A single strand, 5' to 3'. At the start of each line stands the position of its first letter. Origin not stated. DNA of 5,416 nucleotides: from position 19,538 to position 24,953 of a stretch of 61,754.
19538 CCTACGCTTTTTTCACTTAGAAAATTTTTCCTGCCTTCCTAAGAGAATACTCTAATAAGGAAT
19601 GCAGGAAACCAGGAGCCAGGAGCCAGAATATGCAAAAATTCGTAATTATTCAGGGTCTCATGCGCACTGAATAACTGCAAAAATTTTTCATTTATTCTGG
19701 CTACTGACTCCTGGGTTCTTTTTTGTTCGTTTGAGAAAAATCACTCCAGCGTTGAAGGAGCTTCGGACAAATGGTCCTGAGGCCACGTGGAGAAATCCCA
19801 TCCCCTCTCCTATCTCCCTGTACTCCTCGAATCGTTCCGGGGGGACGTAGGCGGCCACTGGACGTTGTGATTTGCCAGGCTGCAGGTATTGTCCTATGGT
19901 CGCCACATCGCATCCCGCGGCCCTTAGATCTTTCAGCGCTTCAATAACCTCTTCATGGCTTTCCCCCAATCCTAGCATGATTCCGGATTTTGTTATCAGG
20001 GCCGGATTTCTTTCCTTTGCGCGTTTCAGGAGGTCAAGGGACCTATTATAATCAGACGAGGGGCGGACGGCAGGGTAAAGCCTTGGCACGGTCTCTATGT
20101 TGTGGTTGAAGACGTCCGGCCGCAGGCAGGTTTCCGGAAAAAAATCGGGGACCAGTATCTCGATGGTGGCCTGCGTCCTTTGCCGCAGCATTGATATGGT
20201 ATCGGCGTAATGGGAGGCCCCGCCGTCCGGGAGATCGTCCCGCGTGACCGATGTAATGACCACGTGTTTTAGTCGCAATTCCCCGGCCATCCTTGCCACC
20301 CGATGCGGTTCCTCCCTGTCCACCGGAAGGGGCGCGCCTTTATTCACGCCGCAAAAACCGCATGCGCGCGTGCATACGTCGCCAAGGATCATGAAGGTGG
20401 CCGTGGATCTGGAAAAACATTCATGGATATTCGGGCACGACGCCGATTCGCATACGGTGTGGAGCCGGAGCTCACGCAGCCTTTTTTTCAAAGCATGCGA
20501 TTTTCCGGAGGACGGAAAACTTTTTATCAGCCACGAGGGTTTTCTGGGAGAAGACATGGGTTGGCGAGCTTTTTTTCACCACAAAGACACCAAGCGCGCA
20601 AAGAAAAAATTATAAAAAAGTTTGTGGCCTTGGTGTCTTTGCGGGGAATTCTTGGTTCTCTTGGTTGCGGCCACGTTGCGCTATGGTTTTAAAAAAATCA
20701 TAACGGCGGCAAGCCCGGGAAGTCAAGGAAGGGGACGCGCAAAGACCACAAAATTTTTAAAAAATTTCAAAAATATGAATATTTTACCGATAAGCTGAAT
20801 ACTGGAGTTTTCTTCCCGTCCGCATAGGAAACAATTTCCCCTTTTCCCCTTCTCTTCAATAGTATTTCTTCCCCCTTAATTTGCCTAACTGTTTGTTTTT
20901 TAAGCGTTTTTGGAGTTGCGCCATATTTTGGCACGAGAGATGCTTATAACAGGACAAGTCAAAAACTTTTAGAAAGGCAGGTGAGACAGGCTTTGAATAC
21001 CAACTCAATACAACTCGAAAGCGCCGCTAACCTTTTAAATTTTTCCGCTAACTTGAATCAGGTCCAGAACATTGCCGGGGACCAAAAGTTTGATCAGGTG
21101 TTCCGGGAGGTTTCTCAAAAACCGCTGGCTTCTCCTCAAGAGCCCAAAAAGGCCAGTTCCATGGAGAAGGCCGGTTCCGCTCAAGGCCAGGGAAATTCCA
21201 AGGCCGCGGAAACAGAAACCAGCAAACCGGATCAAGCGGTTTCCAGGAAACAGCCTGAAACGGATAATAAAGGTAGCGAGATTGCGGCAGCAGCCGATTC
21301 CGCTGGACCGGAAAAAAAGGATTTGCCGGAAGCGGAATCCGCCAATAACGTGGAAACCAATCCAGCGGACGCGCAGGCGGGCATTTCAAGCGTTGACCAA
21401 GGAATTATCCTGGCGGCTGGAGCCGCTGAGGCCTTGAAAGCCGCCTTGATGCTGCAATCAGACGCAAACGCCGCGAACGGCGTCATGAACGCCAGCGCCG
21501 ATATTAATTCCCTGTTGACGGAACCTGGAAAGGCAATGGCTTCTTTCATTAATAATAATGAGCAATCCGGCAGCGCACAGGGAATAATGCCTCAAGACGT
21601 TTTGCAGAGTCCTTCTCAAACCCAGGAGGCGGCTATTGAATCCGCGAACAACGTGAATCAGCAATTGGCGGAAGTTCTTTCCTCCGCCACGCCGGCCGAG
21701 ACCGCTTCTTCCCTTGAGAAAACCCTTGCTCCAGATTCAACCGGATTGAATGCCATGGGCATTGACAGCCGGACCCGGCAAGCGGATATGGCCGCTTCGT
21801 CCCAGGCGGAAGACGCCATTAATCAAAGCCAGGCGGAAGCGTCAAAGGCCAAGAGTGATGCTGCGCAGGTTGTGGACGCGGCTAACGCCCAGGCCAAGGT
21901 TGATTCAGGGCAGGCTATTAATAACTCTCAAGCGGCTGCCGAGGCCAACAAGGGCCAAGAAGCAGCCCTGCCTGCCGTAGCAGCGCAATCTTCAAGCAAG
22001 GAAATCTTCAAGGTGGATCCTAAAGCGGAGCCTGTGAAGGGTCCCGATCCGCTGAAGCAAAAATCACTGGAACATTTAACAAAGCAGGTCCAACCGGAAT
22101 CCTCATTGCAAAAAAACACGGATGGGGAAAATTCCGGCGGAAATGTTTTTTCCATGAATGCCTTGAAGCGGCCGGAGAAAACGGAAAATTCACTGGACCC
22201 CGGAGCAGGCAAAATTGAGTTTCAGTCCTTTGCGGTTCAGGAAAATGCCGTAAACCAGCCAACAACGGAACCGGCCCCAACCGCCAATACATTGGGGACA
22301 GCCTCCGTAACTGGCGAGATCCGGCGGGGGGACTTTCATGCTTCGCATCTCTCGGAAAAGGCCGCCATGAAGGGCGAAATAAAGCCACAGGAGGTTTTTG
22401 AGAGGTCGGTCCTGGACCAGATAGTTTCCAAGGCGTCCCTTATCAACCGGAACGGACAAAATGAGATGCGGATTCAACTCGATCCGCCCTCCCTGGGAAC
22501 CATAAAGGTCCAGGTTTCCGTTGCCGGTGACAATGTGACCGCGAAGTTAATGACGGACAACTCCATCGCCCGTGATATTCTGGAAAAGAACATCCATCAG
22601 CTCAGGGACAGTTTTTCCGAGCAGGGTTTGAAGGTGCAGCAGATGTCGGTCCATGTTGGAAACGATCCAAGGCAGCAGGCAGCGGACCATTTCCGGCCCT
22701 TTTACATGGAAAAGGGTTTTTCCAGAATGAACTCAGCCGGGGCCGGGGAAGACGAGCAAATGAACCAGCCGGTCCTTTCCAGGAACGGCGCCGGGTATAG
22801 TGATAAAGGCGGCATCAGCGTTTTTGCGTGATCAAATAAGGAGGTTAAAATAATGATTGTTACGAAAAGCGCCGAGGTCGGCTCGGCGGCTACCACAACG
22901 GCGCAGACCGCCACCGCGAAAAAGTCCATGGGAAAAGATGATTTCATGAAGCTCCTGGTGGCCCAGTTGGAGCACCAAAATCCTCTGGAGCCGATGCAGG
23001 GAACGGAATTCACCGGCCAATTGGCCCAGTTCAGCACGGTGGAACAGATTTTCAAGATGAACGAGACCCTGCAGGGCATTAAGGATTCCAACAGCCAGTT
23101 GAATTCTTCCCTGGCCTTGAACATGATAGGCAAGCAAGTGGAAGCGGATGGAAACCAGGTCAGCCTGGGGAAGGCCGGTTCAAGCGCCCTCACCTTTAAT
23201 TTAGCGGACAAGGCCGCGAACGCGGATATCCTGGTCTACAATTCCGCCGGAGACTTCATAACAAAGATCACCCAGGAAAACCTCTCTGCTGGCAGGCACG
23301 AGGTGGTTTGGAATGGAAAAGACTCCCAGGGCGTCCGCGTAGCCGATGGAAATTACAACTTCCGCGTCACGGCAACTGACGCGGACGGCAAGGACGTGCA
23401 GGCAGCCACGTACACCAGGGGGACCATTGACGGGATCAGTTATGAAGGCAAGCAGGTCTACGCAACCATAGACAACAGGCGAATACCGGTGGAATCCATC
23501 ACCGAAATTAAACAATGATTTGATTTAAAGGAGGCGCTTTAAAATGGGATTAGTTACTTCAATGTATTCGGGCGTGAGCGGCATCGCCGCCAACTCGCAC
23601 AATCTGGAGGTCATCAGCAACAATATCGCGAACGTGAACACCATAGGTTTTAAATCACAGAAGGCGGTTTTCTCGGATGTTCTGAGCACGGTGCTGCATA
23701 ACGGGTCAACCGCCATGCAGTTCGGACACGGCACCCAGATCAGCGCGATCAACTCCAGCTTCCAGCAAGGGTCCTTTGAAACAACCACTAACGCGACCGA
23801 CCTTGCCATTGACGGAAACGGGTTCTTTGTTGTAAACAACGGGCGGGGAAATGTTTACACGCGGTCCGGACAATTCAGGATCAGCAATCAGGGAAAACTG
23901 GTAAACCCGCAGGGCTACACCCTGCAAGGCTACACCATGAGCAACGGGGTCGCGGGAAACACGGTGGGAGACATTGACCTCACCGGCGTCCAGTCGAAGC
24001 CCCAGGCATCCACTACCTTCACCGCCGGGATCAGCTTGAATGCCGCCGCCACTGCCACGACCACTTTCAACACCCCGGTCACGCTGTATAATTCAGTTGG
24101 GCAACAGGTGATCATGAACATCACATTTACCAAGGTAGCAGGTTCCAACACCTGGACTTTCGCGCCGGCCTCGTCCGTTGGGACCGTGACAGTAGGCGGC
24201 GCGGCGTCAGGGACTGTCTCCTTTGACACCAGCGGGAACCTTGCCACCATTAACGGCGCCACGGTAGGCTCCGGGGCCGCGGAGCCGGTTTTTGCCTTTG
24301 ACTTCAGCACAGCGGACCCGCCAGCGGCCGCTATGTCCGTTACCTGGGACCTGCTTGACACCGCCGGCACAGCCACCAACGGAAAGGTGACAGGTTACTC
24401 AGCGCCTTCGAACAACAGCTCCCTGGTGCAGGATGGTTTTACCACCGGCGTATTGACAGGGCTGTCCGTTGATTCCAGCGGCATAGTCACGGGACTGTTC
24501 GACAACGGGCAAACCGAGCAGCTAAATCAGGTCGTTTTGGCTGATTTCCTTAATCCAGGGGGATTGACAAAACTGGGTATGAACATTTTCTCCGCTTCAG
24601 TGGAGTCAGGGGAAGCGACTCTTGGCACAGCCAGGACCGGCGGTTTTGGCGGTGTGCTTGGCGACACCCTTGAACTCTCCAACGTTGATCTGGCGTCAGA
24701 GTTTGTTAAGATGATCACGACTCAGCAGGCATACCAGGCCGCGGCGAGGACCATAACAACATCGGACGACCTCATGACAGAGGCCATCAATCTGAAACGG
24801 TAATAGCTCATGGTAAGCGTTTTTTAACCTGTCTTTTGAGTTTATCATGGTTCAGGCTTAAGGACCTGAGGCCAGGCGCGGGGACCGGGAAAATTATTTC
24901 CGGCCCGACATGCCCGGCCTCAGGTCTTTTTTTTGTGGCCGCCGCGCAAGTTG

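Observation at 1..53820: Structure-conserved, sequence-divergent hairpin families sharing one tail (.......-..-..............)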

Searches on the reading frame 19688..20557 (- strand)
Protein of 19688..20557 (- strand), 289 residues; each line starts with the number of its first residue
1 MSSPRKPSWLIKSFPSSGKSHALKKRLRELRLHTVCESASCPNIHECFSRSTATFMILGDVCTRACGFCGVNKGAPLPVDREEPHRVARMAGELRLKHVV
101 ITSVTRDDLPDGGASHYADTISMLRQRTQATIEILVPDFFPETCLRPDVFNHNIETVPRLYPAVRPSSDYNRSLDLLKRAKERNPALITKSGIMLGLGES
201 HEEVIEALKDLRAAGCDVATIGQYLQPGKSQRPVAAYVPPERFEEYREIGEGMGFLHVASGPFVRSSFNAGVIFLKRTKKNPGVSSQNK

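Call 30: search_protein_families(library=pfam, proteins=[window:19688-20557:-], max_evalue=0.01)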
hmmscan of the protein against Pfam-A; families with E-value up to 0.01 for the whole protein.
window:19688-20557:- (289 aa): 2 families
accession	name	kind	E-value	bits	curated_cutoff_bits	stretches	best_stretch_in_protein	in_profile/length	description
PF04055.27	Radical_SAM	-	2.3e-16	60.9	29.5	1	56-211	1-166/166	Radical SAM superfamily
PF16881.10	LIAS_N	-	2.8e-07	31.4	27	1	3-41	58-96/96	N-terminal domain of lipoyl synthase of Radical_SAM family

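Call 57: find_homologous_proteins(query=window:19688-20557:-, max_evalue=1e-60)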
Query window:19688-20557:- (289 aa): 7897 proteins with E <= 1e-60 among 8000 candidates; the best 120 are listed.
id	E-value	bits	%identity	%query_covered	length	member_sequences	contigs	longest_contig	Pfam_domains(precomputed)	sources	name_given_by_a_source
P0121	5.1e-172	589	94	96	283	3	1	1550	PF16881.11,PF04055.28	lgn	-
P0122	1.5e-129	449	72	94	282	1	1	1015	PF04055.28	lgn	-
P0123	7.5e-129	447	71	95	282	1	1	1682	PF16881.11,PF04055.28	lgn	-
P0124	1.5e-128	446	70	95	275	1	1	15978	PF16881.11,PF04055.28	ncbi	-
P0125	3.6e-124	432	69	95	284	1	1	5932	PF16881.11,PF04055.28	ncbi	-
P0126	3.4e-122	425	67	94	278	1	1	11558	PF04055.28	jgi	-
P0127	5.4e-121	421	70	90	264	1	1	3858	PF04055.28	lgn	-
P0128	7.1e-116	404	82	76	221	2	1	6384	PF04055.28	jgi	jgi:lipoic acid synthetase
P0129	1.0e-102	361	60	92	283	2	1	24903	PF16881.11,PF04055.28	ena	-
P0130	1.1e-101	358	62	91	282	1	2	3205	PF16881.11,PF04055.28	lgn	-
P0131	1.4e-101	358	60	91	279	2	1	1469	PF04055.28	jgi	-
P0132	1.4e-101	357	61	91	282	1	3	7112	PF16881.11,PF04055.28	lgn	-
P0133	1.5e-101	357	61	91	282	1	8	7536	PF16881.11,PF04055.28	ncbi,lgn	ncbi:MAG: lipoyl synthase [Atribacterota bacterium]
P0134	1.6e-101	357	60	93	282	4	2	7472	PF04055.28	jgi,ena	-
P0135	1.7e-101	357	62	91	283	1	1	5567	PF16881.11,PF04055.28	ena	-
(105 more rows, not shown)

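Call 58: find_encoding_contigs(protein=P0121, flank=10000, max_places=3)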
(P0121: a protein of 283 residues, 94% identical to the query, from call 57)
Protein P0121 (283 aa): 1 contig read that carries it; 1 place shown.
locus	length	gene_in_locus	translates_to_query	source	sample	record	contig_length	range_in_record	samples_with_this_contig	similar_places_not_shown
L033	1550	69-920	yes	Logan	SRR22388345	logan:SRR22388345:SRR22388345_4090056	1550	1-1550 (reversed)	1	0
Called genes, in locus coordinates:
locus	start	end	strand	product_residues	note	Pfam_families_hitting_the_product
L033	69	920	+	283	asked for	PF16881:LIAS_N (weak), PF04055:Radical_SAM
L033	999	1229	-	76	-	PF07927:HicA_toxin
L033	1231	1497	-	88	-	-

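Call 59: find_encoding_contigs(protein=P0128, flank=10000, max_places=3)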
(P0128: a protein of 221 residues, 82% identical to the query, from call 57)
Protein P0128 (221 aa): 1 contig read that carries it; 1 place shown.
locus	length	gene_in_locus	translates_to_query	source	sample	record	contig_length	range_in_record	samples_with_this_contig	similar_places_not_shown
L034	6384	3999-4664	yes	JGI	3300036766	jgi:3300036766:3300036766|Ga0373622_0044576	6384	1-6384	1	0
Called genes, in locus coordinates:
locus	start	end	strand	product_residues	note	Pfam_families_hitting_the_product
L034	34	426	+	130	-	-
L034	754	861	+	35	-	-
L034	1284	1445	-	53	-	PF00301:Rubredoxin, PF21349:RUBY_RBDX (faint)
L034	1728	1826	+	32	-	-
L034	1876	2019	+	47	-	-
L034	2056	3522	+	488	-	PF01225:Mur_ligase, PF08245:Mur_ligase_M, PF02875:Mur_ligase_C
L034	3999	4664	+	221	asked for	PF04055:Radical_SAM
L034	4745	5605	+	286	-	PF01322:Cytochrom_C_2 (faint)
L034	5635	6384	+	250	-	?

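Call 60: find_encoding_contigs(protein=P0124, flank=10000, max_places=3)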
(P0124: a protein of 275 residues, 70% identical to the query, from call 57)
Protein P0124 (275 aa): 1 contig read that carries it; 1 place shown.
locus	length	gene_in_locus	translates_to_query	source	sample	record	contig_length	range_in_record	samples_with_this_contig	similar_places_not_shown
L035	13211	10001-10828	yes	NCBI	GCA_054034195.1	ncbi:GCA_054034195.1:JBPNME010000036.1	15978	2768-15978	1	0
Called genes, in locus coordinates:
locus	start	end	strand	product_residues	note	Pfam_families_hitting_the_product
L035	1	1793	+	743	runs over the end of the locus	PF18072:FGAR-AT_linker, PF00586:AIRS, PF02769:AIRS_C, PF00586:AIRS, PF02769:AIRS_C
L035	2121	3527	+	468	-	PF13522:GATase_6, PF13537:GATase_7, PF00156:Pribosyltran (weak)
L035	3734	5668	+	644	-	PF00072:Response_reg, PF00158:Sigma54_activat, PF14532:Sigma54_activ_2, PF07724:AAA_2 (weak), PF07728:AAA_5 (weak), PF25601:AAA_lid_14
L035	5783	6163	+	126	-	PF00072:Response_reg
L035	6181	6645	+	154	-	PF13690:CheX, PF04509:CheC (faint)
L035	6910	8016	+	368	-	PF00383:dCMP_cyt_deam_1, PF14437:MafB19-deam, PF01872:RibD_C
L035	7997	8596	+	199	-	PF00677:Lum_binding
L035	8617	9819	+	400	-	PF00926:DHBP_synthase, PF00925:GTP_cyclohydro2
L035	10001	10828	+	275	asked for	PF16881:LIAS_N (weak), PF04055:Radical_SAM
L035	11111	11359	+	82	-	-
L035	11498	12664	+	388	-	PF00155:Aminotran_1_2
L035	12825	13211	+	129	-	?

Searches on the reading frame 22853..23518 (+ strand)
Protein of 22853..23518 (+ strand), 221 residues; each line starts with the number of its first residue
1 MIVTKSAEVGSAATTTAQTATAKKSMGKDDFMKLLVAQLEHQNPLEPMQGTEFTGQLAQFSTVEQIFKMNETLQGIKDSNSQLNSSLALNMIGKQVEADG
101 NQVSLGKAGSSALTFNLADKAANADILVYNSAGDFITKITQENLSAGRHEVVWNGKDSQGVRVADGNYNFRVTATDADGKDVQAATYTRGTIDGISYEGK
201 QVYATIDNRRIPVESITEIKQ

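Call 93: search_protein_families(library=pfam, proteins=[window:22853-23518:+], max_evalue=0.001)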
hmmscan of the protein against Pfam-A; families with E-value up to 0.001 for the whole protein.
window:22853-23518:+ (221 aa): 3 families
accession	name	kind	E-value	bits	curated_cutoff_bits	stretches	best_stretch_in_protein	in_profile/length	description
PF03963.19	FlgD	-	1.3e-23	83.4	27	1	6-74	6-74/75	Flagellar hook capping protein - N-terminal region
PF13860.13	FlgD_ig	-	1.1e-18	67.4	27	1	100-178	1-79/79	FlgD Ig-like domain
PF13861.12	FLgD_tudor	-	3.7e-07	30.7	26.9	1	87-216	5-57/58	FlgD Tudor-like domain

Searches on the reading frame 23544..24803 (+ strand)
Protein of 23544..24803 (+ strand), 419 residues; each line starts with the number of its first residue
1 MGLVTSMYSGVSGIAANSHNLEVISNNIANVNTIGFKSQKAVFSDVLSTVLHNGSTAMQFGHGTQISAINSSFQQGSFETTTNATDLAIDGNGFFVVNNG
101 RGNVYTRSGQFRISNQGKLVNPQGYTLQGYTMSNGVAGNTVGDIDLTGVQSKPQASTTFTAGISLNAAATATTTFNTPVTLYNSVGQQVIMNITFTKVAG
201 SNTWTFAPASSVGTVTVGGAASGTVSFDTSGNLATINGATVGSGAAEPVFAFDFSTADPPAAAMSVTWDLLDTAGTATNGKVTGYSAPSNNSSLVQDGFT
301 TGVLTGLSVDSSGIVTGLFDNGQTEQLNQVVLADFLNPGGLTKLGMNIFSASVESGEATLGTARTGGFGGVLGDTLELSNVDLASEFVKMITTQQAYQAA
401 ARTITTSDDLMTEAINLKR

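Call 93: search_protein_families(library=pfam, proteins=[window:23544-24803:+], max_evalue=0.001)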
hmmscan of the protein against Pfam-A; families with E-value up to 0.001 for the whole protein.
window:23544-24803:+ (419 aa): 4 families
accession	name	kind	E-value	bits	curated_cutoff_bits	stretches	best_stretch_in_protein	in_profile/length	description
PF06429.18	Flg_bbr_C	-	2.6e-14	52.9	23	1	376-417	5-46/46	Flagellar basal body rod FlgEFG protein C-terminal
PF22692.1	LlgE_F_G_D1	-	7.7e-13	48.8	27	1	88-143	1-44/64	Flagellar hook protein FlgE/F/G D1 domain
PF07559.19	FlgE_D2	-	7.2e-11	43.2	22.7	1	164-299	11-142/142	Flagellar basal body protein FlaE D2 domain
PF00460.25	Flg_bb_rod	-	3.1e-10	40.2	20.7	1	7-37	1-31/31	Flagella basal body rod protein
